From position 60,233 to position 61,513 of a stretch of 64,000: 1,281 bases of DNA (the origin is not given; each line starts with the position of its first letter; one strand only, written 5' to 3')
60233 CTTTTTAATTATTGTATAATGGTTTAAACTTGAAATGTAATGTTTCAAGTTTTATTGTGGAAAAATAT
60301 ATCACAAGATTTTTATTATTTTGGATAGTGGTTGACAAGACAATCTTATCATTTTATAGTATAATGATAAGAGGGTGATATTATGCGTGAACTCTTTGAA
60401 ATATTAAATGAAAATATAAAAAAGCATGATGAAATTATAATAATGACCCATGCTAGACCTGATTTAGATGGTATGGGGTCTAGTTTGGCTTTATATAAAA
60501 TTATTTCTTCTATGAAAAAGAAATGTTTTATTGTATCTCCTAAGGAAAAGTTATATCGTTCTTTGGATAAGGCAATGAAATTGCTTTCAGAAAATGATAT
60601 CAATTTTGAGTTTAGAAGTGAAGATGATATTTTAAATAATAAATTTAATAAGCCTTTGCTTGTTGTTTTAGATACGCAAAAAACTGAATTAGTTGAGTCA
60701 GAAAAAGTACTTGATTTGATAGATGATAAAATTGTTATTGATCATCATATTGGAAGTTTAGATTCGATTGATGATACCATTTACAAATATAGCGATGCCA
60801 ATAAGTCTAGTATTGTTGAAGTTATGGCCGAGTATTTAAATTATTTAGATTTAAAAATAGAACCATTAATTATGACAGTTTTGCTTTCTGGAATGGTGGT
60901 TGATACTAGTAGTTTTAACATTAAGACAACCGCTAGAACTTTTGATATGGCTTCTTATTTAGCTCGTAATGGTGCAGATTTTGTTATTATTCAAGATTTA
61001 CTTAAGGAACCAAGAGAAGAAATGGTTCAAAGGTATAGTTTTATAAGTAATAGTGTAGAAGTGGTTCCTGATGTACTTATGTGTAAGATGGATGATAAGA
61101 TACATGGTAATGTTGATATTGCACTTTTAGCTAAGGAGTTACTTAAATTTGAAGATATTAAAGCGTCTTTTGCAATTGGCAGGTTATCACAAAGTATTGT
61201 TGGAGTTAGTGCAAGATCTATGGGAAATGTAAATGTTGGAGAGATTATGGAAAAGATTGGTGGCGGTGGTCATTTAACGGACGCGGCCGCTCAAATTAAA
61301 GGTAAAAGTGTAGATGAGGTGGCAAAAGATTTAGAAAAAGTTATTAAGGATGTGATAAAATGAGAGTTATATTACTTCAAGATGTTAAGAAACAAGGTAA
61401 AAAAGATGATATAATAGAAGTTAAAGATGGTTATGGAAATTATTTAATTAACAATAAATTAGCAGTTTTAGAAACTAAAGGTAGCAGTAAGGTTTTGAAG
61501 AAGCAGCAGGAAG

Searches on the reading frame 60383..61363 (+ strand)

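Call 38: search_protein_families(library=pfam, proteins=[window:60383-61363:+], max_evalue=0.00001)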
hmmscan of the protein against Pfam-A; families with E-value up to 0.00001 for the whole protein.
window:60383-61363:+ (326 aa): 2 families
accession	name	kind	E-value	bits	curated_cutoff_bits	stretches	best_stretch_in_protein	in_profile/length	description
PF01368.27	DHH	-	1.9e-17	64.2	28.1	1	18-171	2-125/125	DHH family, N-terminal domain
PF02272.25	DHHA1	-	1.9e-11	44.8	25.9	1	244-322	16-101/102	DHHA1 domain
